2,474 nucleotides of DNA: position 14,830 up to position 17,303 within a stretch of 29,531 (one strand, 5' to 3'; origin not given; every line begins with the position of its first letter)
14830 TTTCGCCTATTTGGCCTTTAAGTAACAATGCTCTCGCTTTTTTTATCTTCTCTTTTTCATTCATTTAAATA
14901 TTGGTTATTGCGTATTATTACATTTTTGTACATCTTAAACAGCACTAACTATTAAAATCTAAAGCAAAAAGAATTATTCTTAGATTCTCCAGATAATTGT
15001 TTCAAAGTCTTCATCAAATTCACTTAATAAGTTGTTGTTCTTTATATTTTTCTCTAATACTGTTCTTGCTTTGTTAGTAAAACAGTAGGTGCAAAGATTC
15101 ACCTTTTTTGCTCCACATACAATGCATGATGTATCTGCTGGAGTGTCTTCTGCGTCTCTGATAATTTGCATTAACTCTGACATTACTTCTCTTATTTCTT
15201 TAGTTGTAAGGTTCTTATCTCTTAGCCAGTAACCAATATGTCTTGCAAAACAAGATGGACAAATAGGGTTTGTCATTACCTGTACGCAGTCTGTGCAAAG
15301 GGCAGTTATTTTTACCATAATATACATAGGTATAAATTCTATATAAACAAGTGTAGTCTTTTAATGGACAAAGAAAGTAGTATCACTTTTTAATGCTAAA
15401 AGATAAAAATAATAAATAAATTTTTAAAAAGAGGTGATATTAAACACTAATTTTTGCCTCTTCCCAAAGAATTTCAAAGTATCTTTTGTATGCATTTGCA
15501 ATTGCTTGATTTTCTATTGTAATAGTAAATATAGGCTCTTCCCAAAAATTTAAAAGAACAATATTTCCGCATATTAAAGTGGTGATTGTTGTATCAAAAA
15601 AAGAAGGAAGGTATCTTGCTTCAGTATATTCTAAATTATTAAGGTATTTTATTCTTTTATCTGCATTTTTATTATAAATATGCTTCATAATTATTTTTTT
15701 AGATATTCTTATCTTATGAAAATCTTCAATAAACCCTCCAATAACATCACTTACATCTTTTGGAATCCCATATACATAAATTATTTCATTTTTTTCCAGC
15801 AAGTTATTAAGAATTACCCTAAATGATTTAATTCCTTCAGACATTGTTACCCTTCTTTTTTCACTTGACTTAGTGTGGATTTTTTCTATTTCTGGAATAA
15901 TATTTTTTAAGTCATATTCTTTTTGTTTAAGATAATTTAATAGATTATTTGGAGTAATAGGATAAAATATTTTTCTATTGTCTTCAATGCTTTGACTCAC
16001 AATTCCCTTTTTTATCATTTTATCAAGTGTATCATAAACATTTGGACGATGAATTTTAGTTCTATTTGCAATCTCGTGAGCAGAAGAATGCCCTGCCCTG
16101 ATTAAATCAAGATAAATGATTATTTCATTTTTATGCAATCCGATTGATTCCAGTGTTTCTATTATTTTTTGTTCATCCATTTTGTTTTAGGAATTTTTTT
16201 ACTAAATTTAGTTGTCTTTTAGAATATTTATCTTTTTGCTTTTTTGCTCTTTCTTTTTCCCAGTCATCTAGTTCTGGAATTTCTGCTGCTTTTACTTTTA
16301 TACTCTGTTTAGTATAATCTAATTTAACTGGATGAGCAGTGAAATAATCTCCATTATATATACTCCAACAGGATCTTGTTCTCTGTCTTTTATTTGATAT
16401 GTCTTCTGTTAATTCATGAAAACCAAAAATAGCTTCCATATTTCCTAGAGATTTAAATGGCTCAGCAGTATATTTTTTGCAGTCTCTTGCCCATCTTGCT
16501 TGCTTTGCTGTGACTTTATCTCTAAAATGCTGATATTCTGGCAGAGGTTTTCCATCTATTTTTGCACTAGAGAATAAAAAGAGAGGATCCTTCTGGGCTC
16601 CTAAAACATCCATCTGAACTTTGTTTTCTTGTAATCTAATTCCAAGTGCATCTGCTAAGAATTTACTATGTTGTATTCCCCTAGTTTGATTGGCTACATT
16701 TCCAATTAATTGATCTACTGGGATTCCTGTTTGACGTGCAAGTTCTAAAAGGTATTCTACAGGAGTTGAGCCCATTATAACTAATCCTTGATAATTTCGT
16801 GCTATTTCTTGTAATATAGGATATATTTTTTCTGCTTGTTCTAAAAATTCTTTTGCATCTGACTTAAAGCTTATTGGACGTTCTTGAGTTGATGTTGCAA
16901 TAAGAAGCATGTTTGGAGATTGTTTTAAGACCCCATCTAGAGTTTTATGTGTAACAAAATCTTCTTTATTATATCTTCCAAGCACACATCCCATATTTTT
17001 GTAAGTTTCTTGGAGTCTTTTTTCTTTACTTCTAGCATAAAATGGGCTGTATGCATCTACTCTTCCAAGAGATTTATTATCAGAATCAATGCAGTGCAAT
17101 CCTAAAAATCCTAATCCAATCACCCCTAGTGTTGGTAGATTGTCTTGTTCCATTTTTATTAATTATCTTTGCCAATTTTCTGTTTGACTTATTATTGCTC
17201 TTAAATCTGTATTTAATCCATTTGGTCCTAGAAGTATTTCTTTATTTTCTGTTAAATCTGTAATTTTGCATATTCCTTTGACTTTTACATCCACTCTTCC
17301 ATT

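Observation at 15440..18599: Operon of two divergent LDH/MDH-fold paralogs (one catalytically intact with a novel N-terminal domain, one with Asp/His replaced by Gln) coupled to a TrmB regulator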

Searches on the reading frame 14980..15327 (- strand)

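Call 28: search_protein_families(library=pfam, proteins=[window:14980-15327:-], max_evalue=0.01)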
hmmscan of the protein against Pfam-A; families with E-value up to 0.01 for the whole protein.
window:14980-15327:- (115 aa): 3 families
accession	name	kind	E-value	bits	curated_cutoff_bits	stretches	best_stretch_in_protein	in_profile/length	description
PF14260.11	zf-C4pol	-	5.7e-05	23.8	28.9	0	68-105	1-39/70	C4-type zinc-finger of DNA polymerase delta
PF25299.1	ZZ_ADA2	-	0.00012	22.6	27.5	0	67-85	14-32/48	ADA2 ZZ-type zing finger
PF18912.6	DZR_2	-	0.0091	16.3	27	0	8-26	21-42/56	Double zinc ribbon domain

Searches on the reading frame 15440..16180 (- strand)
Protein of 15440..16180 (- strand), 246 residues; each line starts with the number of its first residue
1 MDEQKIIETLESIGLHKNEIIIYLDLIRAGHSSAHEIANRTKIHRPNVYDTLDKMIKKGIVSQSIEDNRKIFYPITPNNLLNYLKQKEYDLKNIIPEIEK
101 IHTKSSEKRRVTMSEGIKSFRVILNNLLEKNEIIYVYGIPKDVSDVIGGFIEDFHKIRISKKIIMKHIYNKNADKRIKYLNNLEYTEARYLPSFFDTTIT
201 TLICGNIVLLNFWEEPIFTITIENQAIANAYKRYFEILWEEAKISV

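Call 3: search_protein_families(library=pfam, proteins=[window:15440-16180:-], max_evalue=1)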
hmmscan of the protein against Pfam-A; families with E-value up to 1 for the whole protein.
window:15440-16180:- (246 aa): 20 families
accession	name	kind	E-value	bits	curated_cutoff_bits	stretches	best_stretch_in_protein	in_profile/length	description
PF01978.25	TrmB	-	1.9e-13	50.5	25.6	1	10-77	1-67/68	Sugar-specific transcriptional regulator TrmB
PF12802.13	MarR_2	-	0.0005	20.6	27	1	27-67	15-58/61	MarR family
PF22381.2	Staph_reg_Sar_Rot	-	0.0007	20.1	27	1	10-76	6-75/85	Transcriptional regulator SarA/Rot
PF01047.28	MarR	-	0.00077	19.7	24.6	1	30-65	16-51/59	MarR family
PF21984.2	DnaD_N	-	0.00093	19.8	27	1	7-69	6-75/101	DnaD N-terminal domain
PF24409.1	wHTH-PRTase_assc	-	0.0046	17.4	27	1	22-63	2-43/83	wHTH-PRTase associated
PF03551.20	PadR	-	0.0056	17.1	27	1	39-76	25-66/75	Transcriptional regulator PadR-like family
PF08221.17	HTH_9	-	0.009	16.5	23.4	1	22-61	18-57/62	RNA polymerase III subunit RPC82 helix-turn-helix domain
PF12840.13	HTH_20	-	0.019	15.3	27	1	24-61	11-48/51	Helix-turn-helix domain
PF13412.12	HTH_24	-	0.02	14.9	21.9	1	26-61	12-47/48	Winged helix-turn-helix DNA-binding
PF01022.26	HTH_5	-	0.022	15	22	1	28-62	12-46/47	Bacterial regulatory protein, arsR family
PF09339.16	HTH_IclR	-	0.034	14.4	22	1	29-63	14-50/52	IclR helix-turn-helix domain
PF07381.18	EarA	-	0.038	14.3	22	1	18-77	12-81/90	EarA-like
PF24033.1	DUF7342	-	0.098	13.1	31.6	1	33-103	19-91/150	Family of unknown function (DUF7342)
PF25212.1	HVO_A0114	-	0.12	12.6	27.6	1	27-71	32-77/84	HVO_A0114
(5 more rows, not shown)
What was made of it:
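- On TrmB family regulator: PF01978 scores 50.5 bits against a 25.6 cutoff (call 3).
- Checked: TrmB hits Pfam PF01978 at 50.5 bits against a cutoff of 25.6 (call 3).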

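Call 4: search_protein_families(library=ncbifam, proteins=[window:15440-16180:-], max_evalue=1)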
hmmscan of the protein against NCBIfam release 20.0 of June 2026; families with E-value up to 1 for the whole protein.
window:15440-16180:- (246 aa): 16 families
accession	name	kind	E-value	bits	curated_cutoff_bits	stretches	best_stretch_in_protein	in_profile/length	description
NF040851.1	tran_reg_TrmB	equivalog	2.5e-11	43.3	600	1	4-136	5-138/338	HTH-type sugar-sensing transcriptional regulator TrmB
NF047390.1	TransRegTrmBL1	equivalog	5e-11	42.1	650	1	1-123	1-116/341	HTH-type sugar sensing transcriptional regulator TrmBL1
NF047392.1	TransRegTrmBHalo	equivalog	2.2e-08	33.5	500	1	11-126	14-123/349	HTH-type sugar sensing transcriptional regulator TrmB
NF053606.1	Sta1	subfamily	2.9e-06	27.3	80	1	5-70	7-73/100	Sta1 family transcriptional regulator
NF040939.2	trans_reg_lrs14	equivalog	0.00017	21.6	90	1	14-74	18-79/103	Lrs14 family HTH-type transcriptional regulator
NF053756.1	MreA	equivalog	0.0003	20.6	100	1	3-80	3-80/110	MreA family transcriptional regulator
NF041141.1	tran_reg_TrmBL2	equivalog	0.00078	19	530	1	3-86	3-86/264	HTH-type transcriptional regulator TrmBL2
NF053755.1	MsvR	equivalog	0.0037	17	220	1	24-122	19-117/236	transcriptional factor MsvR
NF007339.0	PRK09834.1-1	equivalog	0.0058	16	299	1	22-69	29-76/271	DNA-binding transcriptional regulator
NF033788.1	HTH_metalloreg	subfamily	0.015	15.1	55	1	24-80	17-73/77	metalloregulator ArsR/SmtB family transcription factor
TIGR02337.1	HpaR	equivalog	0.021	14.7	121.2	1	28-100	39-112/130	homoprotocatechuate degradation operon regulator HpaR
NF053881.1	TransRegDeoRBac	equivalog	0.028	13.6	420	1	33-105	22-86/311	DNA-binding transcriptional repressor DeoR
NF045758.2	YlxM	equivalog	0.031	14.4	80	1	31-57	32-58/72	YlxM family DNA-binding protein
NF040642.1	sulf_sens_BigR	equivalog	0.033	14.2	155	1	16-78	19-79/95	sulfite-sensing transcriptional repressor BigR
NF053660.1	ORF80_fam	equivalog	0.033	14.1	95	1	17-62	4-47/70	ORF80 family leucine zipper DNA-binding protein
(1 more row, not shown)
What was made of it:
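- On L-LDH/MDH superfamily (478-aa protein): No family matched at E up to 1 (calls 3, 4).
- Closest known: L-lactate/malate dehydrogenase superfamily. Different: No Pfam or NCBIfam LDH model matches (calls 3, 4).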

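Call 69: search_solved_structures(query=window:15440-16180:-, max_evalue=1, show_alignments=1)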
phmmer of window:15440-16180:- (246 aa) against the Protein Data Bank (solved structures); distinct sequences matched with E-value up to 1: 15.
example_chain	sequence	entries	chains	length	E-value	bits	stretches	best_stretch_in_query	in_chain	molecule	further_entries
3qph_A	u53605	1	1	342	7.9e-08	35.3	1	6-136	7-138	TrmB, a global transcription regulator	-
1sfx_A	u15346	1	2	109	0.0053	19.5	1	6-104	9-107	Conserved hypothetical protein AF2008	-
5bpd_A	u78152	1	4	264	0.007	19.1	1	3-86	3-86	TrmBL2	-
5box_A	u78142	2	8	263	0.0095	18.6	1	6-86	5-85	Putative HTH-type transcriptional regulator TrmBL2 | TrmBL2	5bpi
5bqt_A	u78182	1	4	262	0.01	18.5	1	6-86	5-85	Putative HTH-type transcriptional regulator TrmBL2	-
4em0_B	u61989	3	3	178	0.03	17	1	10-79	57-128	Uncharacterized HTH-type transcriptional regulator SAR2349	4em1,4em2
1ynm_A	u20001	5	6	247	0.16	14.6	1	91-167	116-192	R.HinP1I restriction endonuclease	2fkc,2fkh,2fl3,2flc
4b8x_A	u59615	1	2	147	0.25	14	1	17-65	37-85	POSSIBLE MARR-TRANSCRIPTIONAL REGULATOR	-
1hxj_A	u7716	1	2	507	0.51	13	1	113-187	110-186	BETA-GLUCOSIDASE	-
1e1e_A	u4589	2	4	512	0.52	12.9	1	113-187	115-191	BETA-GLUCOSIDASE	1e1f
1e4l_A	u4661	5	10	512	0.8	12.3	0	113-169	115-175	BETA-GLUCOSIDASE, CHLOROPLASTIC | BETA-GLUCOSIDASE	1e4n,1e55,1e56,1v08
6qfd_A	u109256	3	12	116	0.9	12.2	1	41-98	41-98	DNA-binding protein | hsRosR DNA binding protein | DNA binding protein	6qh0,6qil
6qua_A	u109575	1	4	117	0.91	12.1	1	41-98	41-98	hsRosR-DNA binding protein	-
4ucf_A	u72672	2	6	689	0.94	12.1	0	94-156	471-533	BETA-GALACTOSIDASE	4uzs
1h49_A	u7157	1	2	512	0.98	12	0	113-164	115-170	BETA-GLUCOSIDASE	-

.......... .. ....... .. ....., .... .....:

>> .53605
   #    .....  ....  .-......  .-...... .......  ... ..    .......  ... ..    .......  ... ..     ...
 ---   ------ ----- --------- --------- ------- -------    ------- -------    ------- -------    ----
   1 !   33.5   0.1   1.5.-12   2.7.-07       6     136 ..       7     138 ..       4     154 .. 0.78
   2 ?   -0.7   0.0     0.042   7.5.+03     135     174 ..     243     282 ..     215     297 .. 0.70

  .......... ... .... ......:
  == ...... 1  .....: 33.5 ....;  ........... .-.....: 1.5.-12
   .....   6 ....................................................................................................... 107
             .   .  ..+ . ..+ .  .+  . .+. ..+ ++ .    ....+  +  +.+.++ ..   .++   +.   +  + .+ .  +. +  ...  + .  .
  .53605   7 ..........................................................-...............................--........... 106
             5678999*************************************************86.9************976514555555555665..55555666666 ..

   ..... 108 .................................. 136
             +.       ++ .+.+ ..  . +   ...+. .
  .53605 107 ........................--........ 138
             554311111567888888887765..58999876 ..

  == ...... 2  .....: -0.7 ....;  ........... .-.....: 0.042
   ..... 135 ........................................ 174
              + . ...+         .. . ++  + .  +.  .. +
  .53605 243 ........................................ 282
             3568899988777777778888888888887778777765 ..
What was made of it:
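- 15440..16180 (-): TrmB-family winged-helix regulator of 246 aa. Its C-terminal half is short and unassigned. It overlaps the 326-aa stop by 8 nt. It matches PF01978 at E 1.9e-13 and 50.5 bits (call 3) and PDB 3qph TrmB at E 8e-8 over residues 6-136 only (call 69).
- On TrmB family regulator: PDB 3qph matches at E 8e-8 (call 69). No model or structure match lies beyond residue 136, and the protein has 246 aa against the 342-residue TrmB chain of 3qph (calls 3, 4, 69).
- Closest known: TrmB / TrmBL2 family regulators of Thermococcales and haloarchaea. Same: The N-terminal winged helix plus coiled-coil region matches (PF01978, and 3qph at E 8e-8; calls 3, 69).
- The TrmB protein is only about 245 aa, and only residues 6-136 match TrmB (call 69), so it may need a partner to sense an effector.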

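Call 74: search_protein_families(library=padloc, proteins=[window:15440-16180:-], max_evalue=0.01)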
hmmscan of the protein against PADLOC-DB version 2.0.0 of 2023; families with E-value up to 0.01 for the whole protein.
window:15440-16180:- (246 aa): 6 families
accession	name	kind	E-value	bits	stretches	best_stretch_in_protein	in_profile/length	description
PDLC01438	Csa3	-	1.3e-05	23.4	1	17-123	148-252/305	"CAS-I,CAS-II,CAS-III,CAS-IV,CAS-V,CAS-VI; associated_signaling"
PDLC01863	CARF3--CARF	-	0.0011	16.8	1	24-67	125-168/182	-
PDLC02933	PRTase_III-A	-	0.0019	15.8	1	3-64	271-329/368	-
PDLC01879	CARF3--CARF_TM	-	0.0025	15.5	1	21-85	159-221/222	-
PDLC01848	CARF3--CARF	-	0.0079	13.9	0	22-64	141-182/197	-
PDLC01858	CARF3--CARF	-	0.0096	13.8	0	19-65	146-191/204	-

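Call 75: search_protein_families(library=phrogs, proteins=[window:15440-16180:-], max_evalue=0.01)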
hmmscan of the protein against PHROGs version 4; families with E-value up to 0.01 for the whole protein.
window:15440-16180:- (246 aa): 4 families
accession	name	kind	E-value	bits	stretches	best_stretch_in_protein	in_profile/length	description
phrog_4278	-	unknown function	7e-05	23.6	1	28-77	44-98/127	-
phrog_18755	-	unknown function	0.00086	20.3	1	116-218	30-131/155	-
phrog_678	-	DNA, RNA and nucleotide metabolism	0.001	19.7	1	32-108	86-161/346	replication initiation O-like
phrog_9834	-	integration and excision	0.0061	17.8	0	50-73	42-65/86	excisionase and transcriptional regulator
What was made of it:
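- Tried and rejected: The defence and phage reading found no PADLOC or PHROGs matches (calls 74, 75).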

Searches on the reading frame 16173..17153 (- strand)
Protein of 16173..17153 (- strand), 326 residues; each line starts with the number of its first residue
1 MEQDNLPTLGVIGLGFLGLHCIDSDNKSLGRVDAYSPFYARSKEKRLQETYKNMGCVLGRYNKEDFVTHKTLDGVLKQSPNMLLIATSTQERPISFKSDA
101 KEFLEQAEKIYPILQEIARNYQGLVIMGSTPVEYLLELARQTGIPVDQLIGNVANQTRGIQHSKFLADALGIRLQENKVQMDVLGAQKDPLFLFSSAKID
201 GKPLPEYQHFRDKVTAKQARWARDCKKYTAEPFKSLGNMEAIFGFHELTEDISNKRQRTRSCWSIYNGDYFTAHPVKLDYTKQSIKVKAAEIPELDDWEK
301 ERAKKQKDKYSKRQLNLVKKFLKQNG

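Call 3: search_protein_families(library=pfam, proteins=[window:16173-17153:-], max_evalue=1)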
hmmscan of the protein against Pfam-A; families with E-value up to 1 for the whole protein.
window:16173-17153:- (326 aa): 0 families

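Call 4: search_protein_families(library=ncbifam, proteins=[window:16173-17153:-], max_evalue=1)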
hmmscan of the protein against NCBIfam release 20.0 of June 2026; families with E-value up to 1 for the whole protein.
window:16173-17153:- (326 aa): 1 family
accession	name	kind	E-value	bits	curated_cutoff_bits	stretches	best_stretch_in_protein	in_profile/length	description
TIGR01327.1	PGDH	equivalog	0.11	11.3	454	1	8-58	140-191/525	phosphoglycerate dehydrogenase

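Call 6: search_solved_structures(query=window:16173-17153:-, max_evalue=10, show_alignments=3)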
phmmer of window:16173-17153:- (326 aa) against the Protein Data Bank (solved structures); distinct sequences matched with E-value up to 10: 10.
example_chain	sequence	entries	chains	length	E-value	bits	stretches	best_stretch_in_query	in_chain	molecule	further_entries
3wsv_A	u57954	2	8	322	0.007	18.8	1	79-210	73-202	L-lactate dehydrogenase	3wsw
2e37_A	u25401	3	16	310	0.021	17.3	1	111-220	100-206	L-lactate dehydrogenase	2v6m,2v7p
4a73_A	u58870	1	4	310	0.046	16.2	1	111-218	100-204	L-LACTATE DEHYDROGENASE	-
9jnq_A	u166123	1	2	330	0.13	14.6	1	7-74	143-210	McyI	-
9jnr_A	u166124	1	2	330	0.25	13.7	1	7-70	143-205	McyI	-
2ynx_A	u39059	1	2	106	0.34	13.3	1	107-145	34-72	LACA THIOREDOXIN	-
3ziv_A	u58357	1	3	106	0.44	12.9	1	106-145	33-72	AECA THIOREDOXIN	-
6ihe_A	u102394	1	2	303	0.98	11.8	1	88-215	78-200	Malate dehydrogenase (NAD)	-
6ihd_A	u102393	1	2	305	0.98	11.8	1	88-215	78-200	Malate dehydrogenase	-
3re3_A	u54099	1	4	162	1.5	11.2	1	9-57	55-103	2-C-methyl-D-erythritol 2,4-cyclodiphosphate synthase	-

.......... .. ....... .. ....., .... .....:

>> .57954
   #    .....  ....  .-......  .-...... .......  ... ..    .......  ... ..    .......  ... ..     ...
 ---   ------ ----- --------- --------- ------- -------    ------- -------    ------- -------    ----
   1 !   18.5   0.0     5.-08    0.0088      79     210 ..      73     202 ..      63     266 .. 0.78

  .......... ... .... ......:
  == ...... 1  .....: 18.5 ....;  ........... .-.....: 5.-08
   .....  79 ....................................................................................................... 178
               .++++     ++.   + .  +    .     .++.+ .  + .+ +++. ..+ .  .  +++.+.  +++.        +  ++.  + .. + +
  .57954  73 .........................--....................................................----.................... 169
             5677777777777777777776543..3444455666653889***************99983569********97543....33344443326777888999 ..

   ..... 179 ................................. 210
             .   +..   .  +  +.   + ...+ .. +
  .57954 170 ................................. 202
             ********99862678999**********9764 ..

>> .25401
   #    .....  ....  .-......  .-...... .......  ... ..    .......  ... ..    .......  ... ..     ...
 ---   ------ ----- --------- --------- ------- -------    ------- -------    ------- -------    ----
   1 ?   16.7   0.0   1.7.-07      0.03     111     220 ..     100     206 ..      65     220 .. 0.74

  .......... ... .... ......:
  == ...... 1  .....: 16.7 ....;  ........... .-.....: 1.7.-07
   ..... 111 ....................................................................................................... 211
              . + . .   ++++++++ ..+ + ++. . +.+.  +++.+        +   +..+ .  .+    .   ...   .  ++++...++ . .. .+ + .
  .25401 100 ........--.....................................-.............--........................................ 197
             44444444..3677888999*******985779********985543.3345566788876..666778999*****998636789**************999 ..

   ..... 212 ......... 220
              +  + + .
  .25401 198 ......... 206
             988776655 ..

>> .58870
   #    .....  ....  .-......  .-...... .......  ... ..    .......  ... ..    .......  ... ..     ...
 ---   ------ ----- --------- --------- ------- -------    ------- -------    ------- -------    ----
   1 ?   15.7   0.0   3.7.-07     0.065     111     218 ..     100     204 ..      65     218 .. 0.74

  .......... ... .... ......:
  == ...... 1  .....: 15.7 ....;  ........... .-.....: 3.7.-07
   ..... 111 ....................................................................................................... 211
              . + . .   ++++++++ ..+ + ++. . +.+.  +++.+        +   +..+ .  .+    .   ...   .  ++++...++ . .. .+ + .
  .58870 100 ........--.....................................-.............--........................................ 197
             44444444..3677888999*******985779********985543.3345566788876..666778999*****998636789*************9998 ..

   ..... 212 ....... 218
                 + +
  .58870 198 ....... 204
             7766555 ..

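Call 10: find_homologous_proteins(query=window:16173-17153:-, max_evalue=0.001)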
Query window:16173-17153:- (326 aa): 1 proteins with E <= 0.001 among 2500 candidates.
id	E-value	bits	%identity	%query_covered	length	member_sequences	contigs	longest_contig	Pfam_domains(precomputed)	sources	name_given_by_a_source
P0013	1.8e-217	739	100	100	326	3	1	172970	-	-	-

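Call 74: search_protein_families(library=padloc, proteins=[window:16173-17153:-], max_evalue=0.01)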
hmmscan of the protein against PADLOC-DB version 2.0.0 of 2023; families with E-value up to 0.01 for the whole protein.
window:16173-17153:- (326 aa): 0 families

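Call 75: search_protein_families(library=phrogs, proteins=[window:16173-17153:-], max_evalue=0.01)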
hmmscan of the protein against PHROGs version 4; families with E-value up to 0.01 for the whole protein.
window:16173-17153:- (326 aa): 0 families
